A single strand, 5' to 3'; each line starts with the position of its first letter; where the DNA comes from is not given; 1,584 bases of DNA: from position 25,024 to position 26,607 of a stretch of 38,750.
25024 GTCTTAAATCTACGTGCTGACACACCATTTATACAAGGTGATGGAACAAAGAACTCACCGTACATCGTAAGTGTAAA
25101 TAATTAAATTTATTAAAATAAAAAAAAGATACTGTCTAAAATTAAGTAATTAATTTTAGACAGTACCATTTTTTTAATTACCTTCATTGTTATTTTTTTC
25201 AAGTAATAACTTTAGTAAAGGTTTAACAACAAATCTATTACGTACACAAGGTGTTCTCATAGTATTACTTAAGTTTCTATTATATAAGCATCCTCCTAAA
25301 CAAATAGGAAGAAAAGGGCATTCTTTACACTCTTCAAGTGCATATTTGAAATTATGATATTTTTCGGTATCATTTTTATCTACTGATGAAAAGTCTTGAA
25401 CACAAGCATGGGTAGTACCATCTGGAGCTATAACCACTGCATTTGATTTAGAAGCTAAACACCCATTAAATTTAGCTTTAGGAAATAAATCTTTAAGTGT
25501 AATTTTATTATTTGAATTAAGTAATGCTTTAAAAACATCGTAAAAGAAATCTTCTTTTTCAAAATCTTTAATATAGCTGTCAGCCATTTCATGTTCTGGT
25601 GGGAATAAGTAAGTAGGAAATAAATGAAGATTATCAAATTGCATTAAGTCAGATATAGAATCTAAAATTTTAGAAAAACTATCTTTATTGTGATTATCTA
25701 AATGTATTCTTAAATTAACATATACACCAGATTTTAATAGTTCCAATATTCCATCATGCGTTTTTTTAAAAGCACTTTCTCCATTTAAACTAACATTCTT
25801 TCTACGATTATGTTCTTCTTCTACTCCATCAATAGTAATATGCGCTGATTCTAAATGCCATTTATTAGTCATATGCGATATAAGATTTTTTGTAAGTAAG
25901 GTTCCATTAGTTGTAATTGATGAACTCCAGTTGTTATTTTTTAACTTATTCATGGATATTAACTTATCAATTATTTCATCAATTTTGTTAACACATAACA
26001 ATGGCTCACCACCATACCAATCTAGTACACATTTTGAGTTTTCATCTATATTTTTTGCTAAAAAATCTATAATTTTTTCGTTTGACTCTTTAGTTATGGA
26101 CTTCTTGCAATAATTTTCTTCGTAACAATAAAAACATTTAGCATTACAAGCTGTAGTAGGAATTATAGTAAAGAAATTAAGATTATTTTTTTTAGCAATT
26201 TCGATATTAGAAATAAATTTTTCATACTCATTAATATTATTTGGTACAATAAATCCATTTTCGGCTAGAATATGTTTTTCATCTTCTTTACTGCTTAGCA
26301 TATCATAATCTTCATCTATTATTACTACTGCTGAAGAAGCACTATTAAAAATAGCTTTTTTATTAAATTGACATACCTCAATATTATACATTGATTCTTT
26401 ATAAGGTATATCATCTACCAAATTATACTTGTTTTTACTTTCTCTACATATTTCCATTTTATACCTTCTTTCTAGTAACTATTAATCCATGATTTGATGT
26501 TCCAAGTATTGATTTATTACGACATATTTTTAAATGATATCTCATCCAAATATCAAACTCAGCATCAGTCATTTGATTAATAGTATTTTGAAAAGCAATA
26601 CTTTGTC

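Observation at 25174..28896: Compact RiPP-like cassette: Cys-rich precursor, two paralogous radical SAM/SPASM enzymes and a methyltransferase, with no protease, exporter or immunity gene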

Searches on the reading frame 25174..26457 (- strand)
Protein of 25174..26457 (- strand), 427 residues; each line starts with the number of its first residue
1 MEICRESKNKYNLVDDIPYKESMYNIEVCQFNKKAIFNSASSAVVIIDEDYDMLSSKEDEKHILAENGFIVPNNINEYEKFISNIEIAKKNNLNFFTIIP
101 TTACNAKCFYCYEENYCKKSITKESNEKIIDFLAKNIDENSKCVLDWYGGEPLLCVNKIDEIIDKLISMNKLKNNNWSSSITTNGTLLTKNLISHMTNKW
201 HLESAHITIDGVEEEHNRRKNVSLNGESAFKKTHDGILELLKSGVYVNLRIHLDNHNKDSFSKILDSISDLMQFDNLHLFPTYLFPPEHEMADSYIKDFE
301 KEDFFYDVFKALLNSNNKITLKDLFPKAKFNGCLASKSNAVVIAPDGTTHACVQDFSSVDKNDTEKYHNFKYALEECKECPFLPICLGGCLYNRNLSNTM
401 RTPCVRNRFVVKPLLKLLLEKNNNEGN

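Call 3: search_protein_families(library=ncbifam, proteins=[window:25174-26457:-], max_evalue=0.01)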
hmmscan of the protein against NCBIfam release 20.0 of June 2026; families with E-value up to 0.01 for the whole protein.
window:25174-26457:- (427 aa): 51 families (the best 25 are shown)
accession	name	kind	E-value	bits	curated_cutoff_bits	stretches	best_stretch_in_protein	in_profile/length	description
TIGR04334.1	rSAM_Clo7bot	equivalog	4.4e-39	134.3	600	1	21-424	2-438/440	radical SAM/SPASM domain Clo7bot peptide maturase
TIGR04463.1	rSAM_vs_C_rich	equivalog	5.1e-37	127.7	525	1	24-393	1-397/438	TIGR04463 family radical SAM/SPASM RiPP maturase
TIGR04280.1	geopep_mat_rSAM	hypoth_equivalog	5.4e-35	121.2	400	1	57-399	46-401/428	geopeptide radical SAM maturase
NF038107.1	rSAM_NF038107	equivalog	5.1e-30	104.6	600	1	21-397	3-410/444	Cys-every-fifth radical SAM/SPASM peptide maturase CefB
NF047865.1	rSAM_PapB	equivalog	3e-29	102.3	340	1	95-392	4-318/330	PapB family radical SAM/SPASM ranthipeptide maturase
NF052473.1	rSAM_FlmE_OhkG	exception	2.2e-28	99.2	500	1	28-409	30-445/481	FlmE/OhkG family radical SAM/SPASM peptide maturase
TIGR04068.1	rSAM_ocin_clost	equivalog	6.5e-20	71.5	500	1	56-238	45-230/462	Cys-rich peptide radical SAM maturase CcpM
TIGR04136.1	rSAM_FibroRumin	equivalog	2e-19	69.8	400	1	92-411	89-440/458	FibroRumin system radical SAM peptide maturase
TIGR04064.1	rSAM_nif11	equivalog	7.9e-19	67.7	518.7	1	19-243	9-227/459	nif11-like peptide radical SAM maturase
NF041298.1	rSAM_mat_DynA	equivalog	1.1e-17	64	450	1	98-269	5-175/356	dynobactin maturation radical SAM/SPASM protein DynA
TIGR03906.1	quino_hemo_SAM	equivalog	1.5e-17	63.4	453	1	91-259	91-262/467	quinohemoprotein amine dehydrogenase maturation protein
NF038170.1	lachnocin_rSAM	equivalog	2.9e-17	62.7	550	1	34-302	13-289/440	lachnocin radical SAM maturase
TIGR03942.1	sulfatase_rSAM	equivalog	4.7e-17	62.1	349.45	1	102-314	9-222/363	anaerobic sulfatase maturase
TIGR03978.1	rSAM_paired_1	equivalog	3e-16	59.2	370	1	55-243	40-230/466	His-Xaa-Ser system radical SAM maturase HxsB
TIGR03974.1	rSAM_six_Cys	equivalog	4.9e-16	58.6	425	1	51-279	56-283/451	thioether cross-link-forming SCIFF peptide maturase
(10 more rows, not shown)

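Call 4: search_protein_families(library=pfam, proteins=[window:25174-26457:-], max_evalue=0.01)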
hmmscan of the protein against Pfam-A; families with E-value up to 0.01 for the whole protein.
window:25174-26457:- (427 aa): 2 families
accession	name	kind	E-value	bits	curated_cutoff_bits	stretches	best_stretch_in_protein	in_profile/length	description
PF04055.27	Radical_SAM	-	5.4e-11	43.4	29.5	1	98-266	1-164/166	Radical SAM superfamily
PF13353.11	Fer4_12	-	4.7e-09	37.1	22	1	102-228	13-132/137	4Fe-4S single cluster domain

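Call 19: find_homologous_proteins(query=window:25174-26457:-)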
Query window:25174-26457:- (427 aa): 229 proteins with E <= 0.001 among 5342 candidates; the best 120 are listed.
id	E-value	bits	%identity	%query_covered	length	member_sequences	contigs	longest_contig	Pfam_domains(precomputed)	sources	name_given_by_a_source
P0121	8.3e-287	969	100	100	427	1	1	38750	PF04055.28,PF13353.12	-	-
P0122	2.4e-171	589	100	61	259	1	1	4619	-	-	-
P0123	1.4e-169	583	60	99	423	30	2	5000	PF04055.28,PF13353.12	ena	-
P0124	5.6e-169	581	60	95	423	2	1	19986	PF04055.28,PF13353.12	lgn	-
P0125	3.9e-167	575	60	98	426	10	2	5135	PF04055.28,PF13353.12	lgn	-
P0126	6.7e-165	567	60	99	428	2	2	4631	PF04055.28,PF13353.12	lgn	-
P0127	1.4e-162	560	56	100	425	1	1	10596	PF04055.28,PF13353.12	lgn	-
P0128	4.8e-162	558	59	98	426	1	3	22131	PF04055.28,PF13353.12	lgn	-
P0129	2.8e-161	556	56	97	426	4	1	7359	PF04055.28,PF13353.12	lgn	-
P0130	1.5e-160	553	57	99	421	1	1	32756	PF04055.28,PF13353.12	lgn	-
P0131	7.6e-158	544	57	99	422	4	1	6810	PF04055.28,PF13353.12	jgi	jgi:radical SAM protein with 4Fe4S-binding SPASM domain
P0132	3.7e-155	535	54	100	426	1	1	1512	PF04055.28,PF13353.12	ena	-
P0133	2.0e-154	533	56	99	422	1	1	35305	PF04055.28,PF13353.12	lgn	-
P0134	4.3e-154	532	56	96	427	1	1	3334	PF04055.28,PF13353.12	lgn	-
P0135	2.7e-147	509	55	99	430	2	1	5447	PF04055.28,PF13353.12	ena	-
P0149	2.0e-130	454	50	98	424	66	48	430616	PF04055.28,PF13353.12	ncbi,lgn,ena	-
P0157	8.9e-126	439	47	98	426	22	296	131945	PF04055.28,PF13353.12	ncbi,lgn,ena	-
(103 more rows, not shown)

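Call 20: find_encoding_contigs(protein=P0157, flank=6000, max_places=2)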
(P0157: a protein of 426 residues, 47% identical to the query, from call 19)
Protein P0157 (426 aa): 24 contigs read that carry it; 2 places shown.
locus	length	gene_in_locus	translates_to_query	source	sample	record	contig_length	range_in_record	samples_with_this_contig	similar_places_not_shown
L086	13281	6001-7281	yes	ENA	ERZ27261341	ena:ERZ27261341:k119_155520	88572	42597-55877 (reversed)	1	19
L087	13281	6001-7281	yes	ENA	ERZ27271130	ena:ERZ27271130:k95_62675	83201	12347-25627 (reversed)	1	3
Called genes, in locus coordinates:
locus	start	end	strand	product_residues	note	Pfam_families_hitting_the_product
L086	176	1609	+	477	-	-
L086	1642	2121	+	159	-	-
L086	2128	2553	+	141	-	-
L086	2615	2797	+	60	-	-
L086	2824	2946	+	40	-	-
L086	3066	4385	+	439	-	PF04055:Radical_SAM, PF13353:Fer4_12 (weak)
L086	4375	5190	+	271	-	PF13489:Methyltransf_23, PF08241:Methyltransf_11, PF08242:Methyltransf_12, PF13649:Methyltransf_25, PF13847:Methyltransf_31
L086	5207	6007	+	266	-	PF05401:NodS (faint), PF03848:TehB (faint), PF13489:Methyltransf_23 (weak), PF13847:Methyltransf_31, PF08241:Methyltransf_11, PF08242:Methyltransf_12, PF13649:Methyltransf_25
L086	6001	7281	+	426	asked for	PF04055:Radical_SAM, PF13353:Fer4_12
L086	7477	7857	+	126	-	-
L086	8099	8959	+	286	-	PF01471:PG_binding_1, PF13529:Peptidase_C39_2 (weak)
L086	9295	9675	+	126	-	PF11554:DUF3232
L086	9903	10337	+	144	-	-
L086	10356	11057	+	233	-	PF00929:RNase_T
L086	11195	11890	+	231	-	PF00149:Metallophos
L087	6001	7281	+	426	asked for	PF04055:Radical_SAM, PF13353:Fer4_12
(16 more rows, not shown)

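Call 21: find_encoding_contigs(protein=P0149, flank=6000, max_places=2)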
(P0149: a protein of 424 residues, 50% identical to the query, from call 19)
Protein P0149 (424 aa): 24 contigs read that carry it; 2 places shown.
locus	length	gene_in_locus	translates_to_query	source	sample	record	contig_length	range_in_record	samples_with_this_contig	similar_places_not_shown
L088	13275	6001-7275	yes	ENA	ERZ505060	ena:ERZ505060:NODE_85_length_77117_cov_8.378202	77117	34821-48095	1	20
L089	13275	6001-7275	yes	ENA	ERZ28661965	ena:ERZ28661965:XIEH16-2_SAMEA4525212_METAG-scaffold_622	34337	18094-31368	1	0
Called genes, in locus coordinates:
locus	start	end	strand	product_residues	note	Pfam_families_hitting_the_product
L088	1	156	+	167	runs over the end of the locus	-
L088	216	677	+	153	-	-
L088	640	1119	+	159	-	-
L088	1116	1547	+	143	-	PF13328:HD_4 (weak)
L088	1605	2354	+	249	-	PF25199:nSTAND_NTPase5 (faint), PF01928:CYTH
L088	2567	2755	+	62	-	-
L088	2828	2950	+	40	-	-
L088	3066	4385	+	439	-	PF04055:Radical_SAM, PF13353:Fer4_12 (weak)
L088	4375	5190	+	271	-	PF13489:Methyltransf_23, PF08241:Methyltransf_11, PF08242:Methyltransf_12, PF13649:Methyltransf_25, PF13847:Methyltransf_31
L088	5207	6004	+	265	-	PF03848:TehB (weak), PF13489:Methyltransf_23, PF13847:Methyltransf_31, PF08241:Methyltransf_11, PF08242:Methyltransf_12, PF13649:Methyltransf_25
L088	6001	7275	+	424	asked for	PF04055:Radical_SAM, PF13353:Fer4_12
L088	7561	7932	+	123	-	-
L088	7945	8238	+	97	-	-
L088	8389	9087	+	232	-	PF00929:RNase_T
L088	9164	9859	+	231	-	PF00149:Metallophos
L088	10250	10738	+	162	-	PF04297:UPF0122 (faint), PF08281:Sigma70_r4_2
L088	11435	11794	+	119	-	PF02452:PemK_toxin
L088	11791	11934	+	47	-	PF12664:DUF3789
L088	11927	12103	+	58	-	-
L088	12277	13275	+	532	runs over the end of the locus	PF00239:Resolvase, PF07508:Recombinase, PF13408:Zn_ribbon_recom (weak)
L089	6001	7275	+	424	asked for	PF04055:Radical_SAM, PF13353:Fer4_12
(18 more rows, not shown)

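Call 22: find_encoding_contigs(protein=P0124, flank=6000, max_places=1)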
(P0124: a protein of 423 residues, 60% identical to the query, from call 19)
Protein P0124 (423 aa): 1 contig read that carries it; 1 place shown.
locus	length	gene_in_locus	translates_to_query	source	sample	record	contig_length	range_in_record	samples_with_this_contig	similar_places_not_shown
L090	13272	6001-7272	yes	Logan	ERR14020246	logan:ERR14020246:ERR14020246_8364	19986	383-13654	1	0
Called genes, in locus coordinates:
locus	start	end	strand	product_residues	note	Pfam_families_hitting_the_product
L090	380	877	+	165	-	PF08837:DUF1810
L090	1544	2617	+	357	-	PF14659:Phage_int_SAM_3, PF00589:Phage_integrase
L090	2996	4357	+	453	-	PF04055:Radical_SAM, PF13353:Fer4_12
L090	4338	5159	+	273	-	PF13489:Methyltransf_23, PF05401:NodS (faint), PF13847:Methyltransf_31, PF08241:Methyltransf_11, PF08242:Methyltransf_12, PF13649:Methyltransf_25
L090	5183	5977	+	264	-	PF13489:Methyltransf_23, PF03848:TehB (weak), PF13847:Methyltransf_31, PF08241:Methyltransf_11, PF08242:Methyltransf_12, PF13649:Methyltransf_25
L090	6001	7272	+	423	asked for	PF04055:Radical_SAM, PF13353:Fer4_12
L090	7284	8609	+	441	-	PF13353:Fer4_12 (faint), PF04055:Radical_SAM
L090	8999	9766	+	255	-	PF13519:VWA_2 (weak)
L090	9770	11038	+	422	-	PF13672:PP2C_2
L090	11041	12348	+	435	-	PF00069:Pkinase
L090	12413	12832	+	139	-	PF15616:TerY_C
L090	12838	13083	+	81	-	-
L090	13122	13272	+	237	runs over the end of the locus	PF01841:Transglut_core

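Call 30: search_solved_structures(query=window:25174-26457:-, max_evalue=0.00001)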
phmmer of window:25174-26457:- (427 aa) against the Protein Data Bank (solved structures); distinct sequences matched with E-value up to 0.00001: 3.
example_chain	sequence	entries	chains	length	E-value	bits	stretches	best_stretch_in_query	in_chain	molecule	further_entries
5wgg_A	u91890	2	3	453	9.4e-11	44.8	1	77-230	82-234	Radical SAM domain protein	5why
4k37_A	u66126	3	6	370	4.2e-08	36.1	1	101-394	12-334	Anaerobic sulfatase-maturating enzyme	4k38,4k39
4k36_A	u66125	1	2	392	9.6e-08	34.9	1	101-394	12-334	Anaerobic sulfatase-maturating enzyme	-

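Call 42: search_protein_families(library=pfam, proteins=[L090:4338-5159:+, L090:7284-8609:+, L088:2567-2755:+], max_evalue=0.0001)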
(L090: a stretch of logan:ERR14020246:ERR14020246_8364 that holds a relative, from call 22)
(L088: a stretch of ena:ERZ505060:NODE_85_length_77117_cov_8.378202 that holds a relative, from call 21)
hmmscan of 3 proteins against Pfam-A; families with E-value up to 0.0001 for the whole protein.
L090:4338-5159:+ (273 aa): 6 families
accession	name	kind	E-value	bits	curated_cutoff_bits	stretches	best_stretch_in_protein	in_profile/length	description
PF13649.12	Methyltransf_25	-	1.6e-17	64.4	27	1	70-163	1-97/97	Methyltransferase domain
PF13847.12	Methyltransf_31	-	3.2e-15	56.5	27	1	68-181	5-126/145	Methyltransferase domain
PF08241.18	Methyltransf_11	-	2.4e-14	54.2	21.2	1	71-166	1-94/95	Methyltransferase domain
PF13489.12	Methyltransf_23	-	8.6e-14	52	27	1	67-190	23-138/164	Methyltransferase domain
PF08242.18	Methyltransf_12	-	8.1e-12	46.2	30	1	71-164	1-97/98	Methyltransferase domain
PF05401.17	NodS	-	2.4e-05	24.7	24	1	67-165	44-142/201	Nodulation protein S (NodS)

L090:7284-8609:+ (441 aa): 2 families
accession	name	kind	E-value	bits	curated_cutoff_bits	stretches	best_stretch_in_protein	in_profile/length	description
PF04055.27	Radical_SAM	-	3.3e-15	57.1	29.5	1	92-254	3-164/166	Radical SAM superfamily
PF13353.11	Fer4_12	-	1.6e-05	25.6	22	1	95-197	14-114/137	4Fe-4S single cluster domain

L088:2567-2755:+ (62 aa): 0 families

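Call 56: search_protein_families(library=padloc, proteins=[window:25174-26457:-, L090:4338-5159:+, L088:2567-2755:+], max_evalue=0.01)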
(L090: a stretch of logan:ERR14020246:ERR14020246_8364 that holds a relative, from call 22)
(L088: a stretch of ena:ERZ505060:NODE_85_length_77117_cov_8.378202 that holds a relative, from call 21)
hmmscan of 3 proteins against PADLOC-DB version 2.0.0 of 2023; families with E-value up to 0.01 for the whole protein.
window:25174-26457:- (427 aa): 2 families
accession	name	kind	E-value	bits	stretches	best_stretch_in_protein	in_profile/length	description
PDLC02903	pVip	-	2.4e-14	51.4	1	101-226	7-117/257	Viperins not associated with kinases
PDLC02904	pVip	-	4.1e-10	37.6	1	101-264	10-161/262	Viperins associated with kinases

L090:4338-5159:+ (273 aa): 1 family
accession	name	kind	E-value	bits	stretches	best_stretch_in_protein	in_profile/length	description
PDLC04134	mad2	-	9.2e-17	59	1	35-206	258-432/492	mads_2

L088:2567-2755:+ (62 aa): 0 families

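Call 57: search_protein_families(library=ncbifam, proteins=[L090:4338-5159:+, L090:7284-8609:+, L088:2567-2755:+, L090:8708-8830:+], max_evalue=0.01)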
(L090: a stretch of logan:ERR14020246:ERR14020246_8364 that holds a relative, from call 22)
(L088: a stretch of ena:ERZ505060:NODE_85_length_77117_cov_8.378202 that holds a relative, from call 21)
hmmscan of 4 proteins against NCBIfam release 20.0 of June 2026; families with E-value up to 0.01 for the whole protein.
L090:4338-5159:+ (273 aa): 24 families
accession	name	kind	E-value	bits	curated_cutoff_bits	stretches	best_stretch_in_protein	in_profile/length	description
TIGR02072.1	BioC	equivalog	2.8e-10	40.4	184.95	1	65-174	32-139/244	malonyl-ACP O-methyltransferase BioC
NF043040.1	corrin_prot_MT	hypoth_equivalog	1.2e-09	37.9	180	1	50-167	24-147/216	corrinoid protein-associated methyltransferase CpaM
TIGR01983.1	UbiG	equivalog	1.6e-09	37.4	102.95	1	55-168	45-152/228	bifunctional 2-polyprenyl-6-hydroxyphenol methylase/3-demethylubiquinol 3-O-methyltransferase UbiG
TIGR02021.1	BchM-ChlM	equivalog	1.1e-08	34.7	158.9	1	53-158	41-146/218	magnesium protoporphyrin IX methyltransferase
NF041820.1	daptide_MTase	equivalog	3.1e-08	33.4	175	1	67-248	37-223/243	daptide-type RiPP biosynthesis methyltransferase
NF041650.1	nod_mtase_NodS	equivalog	5.8e-08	32.7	300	1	68-167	40-139/190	nodulation methyltransferase NodS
NF001244.0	PRK00216.1-5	equivalog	8.2e-07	28.6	216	1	66-183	48-168/236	bifunctional demethylmenaquinone methyltransferase/2-methoxy-6-polyprenyl-1,4-benzoquinol methylase UbiE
NF045667.1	MTase_DVU1556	equivalog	1.2e-06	28.1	155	1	66-176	22-128/213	DVU_1556 family methyltransferase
NF041537.1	ArsM_AhpD_UU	exception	2.8e-06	26.4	510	1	69-168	79-181/345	arsenite methyltransferase/AhpD domain selenoprotein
NF007610.0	PRK10258.1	equivalog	8.7e-06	25.2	342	1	68-170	44-141/251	malonyl-ACP O-methyltransferase BioC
NF002463.0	PRK01683.1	equivalog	1.9e-05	24.4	297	1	68-168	33-129/258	trans-aconitate 2-methyltransferase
NF041536.1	ArsM_DUF2284_UU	exception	3e-05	22.5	575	1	68-168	78-181/459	arsenite methyltransferase/DUF2284 domain selenoprotein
TIGR00452.1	TIGR00452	equivalog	5e-05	22.3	275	1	68-175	119-227/316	tRNA 5-methoxyuridine(34)/uridine 5-oxyacetic acid(34) synthase CmoB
NF047649.1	MTase_UXPK_star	exception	7.3e-05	21.9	460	1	69-167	80-181/283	methyltransferase/UXPK-star double selenoprotein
NF011650.0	PRK15068.1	equivalog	7.8e-05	21.7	209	1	67-173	123-231/324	tRNA 5-methoxyuridine(34)/uridine 5-oxyacetic acid(34) synthase CmoB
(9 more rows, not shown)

L090:7284-8609:+ (441 aa): 61 families (the best 25 are shown)
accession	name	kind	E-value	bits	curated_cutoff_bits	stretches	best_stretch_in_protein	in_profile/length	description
TIGR04463.1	rSAM_vs_C_rich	equivalog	1.7e-42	145.7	525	1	6-420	1-404/438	TIGR04463 family radical SAM/SPASM RiPP maturase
NF038107.1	rSAM_NF038107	equivalog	4.2e-39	134.6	600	2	1-257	1-264/444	Cys-every-fifth radical SAM/SPASM peptide maturase CefB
TIGR04334.1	rSAM_Clo7bot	equivalog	6e-39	133.9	600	2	2-258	1-264/440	radical SAM/SPASM domain Clo7bot peptide maturase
TIGR04280.1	geopep_mat_rSAM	hypoth_equivalog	5.2e-32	111.4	400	2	16-257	18-258/428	geopeptide radical SAM maturase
NF047865.1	rSAM_PapB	equivalog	2.8e-31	109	340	1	92-412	9-319/330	PapB family radical SAM/SPASM ranthipeptide maturase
NF052473.1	rSAM_FlmE_OhkG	exception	1.1e-27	97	500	2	22-242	23-262/481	FlmE/OhkG family radical SAM/SPASM peptide maturase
TIGR03906.1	quino_hemo_SAM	equivalog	1e-24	87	453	2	27-210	40-225/467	quinohemoprotein amine dehydrogenase maturation protein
TIGR03974.1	rSAM_six_Cys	equivalog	8e-23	81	425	2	32-227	47-243/451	thioether cross-link-forming SCIFF peptide maturase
TIGR04068.1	rSAM_ocin_clost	equivalog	5.5e-22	78.3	500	2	15-232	9-236/462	Cys-rich peptide radical SAM maturase CcpM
TIGR04064.1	rSAM_nif11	equivalog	1.7e-20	73.2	518.7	2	70-227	69-223/459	nif11-like peptide radical SAM maturase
NF040492.1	not_ScfB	exception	1.7e-18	66.7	855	2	34-231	48-245/450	ScfB-related radical SAM/SPASM orphan maturase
TIGR04083.1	rSAM_pep_methan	hypoth_equivalog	1.7e-18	66.6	300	1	88-256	2-164/376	TIGR04083 family peptide-modifying radical SAM enzyme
NF040899.1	ryptide_rSAM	equivalog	6.7e-18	64.6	600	2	76-257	89-273/464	radical SAM/SPASM ryptide class RiPP maturase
NF041298.1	rSAM_mat_DynA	equivalog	1e-17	64.2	450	2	89-257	4-175/356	dynobactin maturation radical SAM/SPASM protein DynA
NF001199.0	PRK00164.2-1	equivalog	1.4e-17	63.8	231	1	84-256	10-175/308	GTP 3',8-cyclase MoaA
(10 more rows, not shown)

L088:2567-2755:+ (62 aa): 0 families

L090:8708-8830:+ (40 aa): 0 families

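Call 60: predict_structure(alignment_id=A2)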
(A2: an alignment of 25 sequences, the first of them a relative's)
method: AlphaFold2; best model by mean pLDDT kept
length: 427 residues; sequences in the alignment: 25
mean_pLDDT: 90.8   pTM: 0.90
mean pLDDT of the five models: 90.8, 90.7, 90.4, 89.8, 89.0
residues with pLDDT >= 90: 317; 70-90: 86; 50-70: 18; < 50: 6
segments of 3 or more residues with pLDDT < 50: 110-114
pLDDT, mean of each block of 10 residues (from residue 1): 93 85 98 97 97 92 95 95 91 94 67 63 96 93 92 94 96 90 93 97 95 89 79 97 97 93 96 95 88 92 97 90 94 90 93 73 84 95 95 89 91 98 74
secondary structure, 60 per line:
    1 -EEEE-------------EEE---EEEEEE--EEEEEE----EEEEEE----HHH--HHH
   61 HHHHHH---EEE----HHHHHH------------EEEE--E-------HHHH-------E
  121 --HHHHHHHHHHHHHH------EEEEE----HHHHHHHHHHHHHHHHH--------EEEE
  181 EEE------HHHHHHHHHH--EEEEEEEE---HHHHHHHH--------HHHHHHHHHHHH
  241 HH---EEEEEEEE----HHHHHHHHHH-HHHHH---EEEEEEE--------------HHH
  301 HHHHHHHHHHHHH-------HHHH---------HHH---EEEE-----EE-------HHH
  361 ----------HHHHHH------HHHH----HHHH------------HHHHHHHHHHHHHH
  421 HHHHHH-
elements in order: E2-5 E19-21 E25-30 E33-38 E43-48 H58-66 E70-72 H77-82 E95-98 H109-112 H123-136 E143-147 H152-168 E177-183 H190-199 E202-209 H213-220 H229-242 E246-253 H258-267 H269-273 E277-283 H298-313 H321-324 E340-343 H371-376 H383-386 H391-394 H407-426
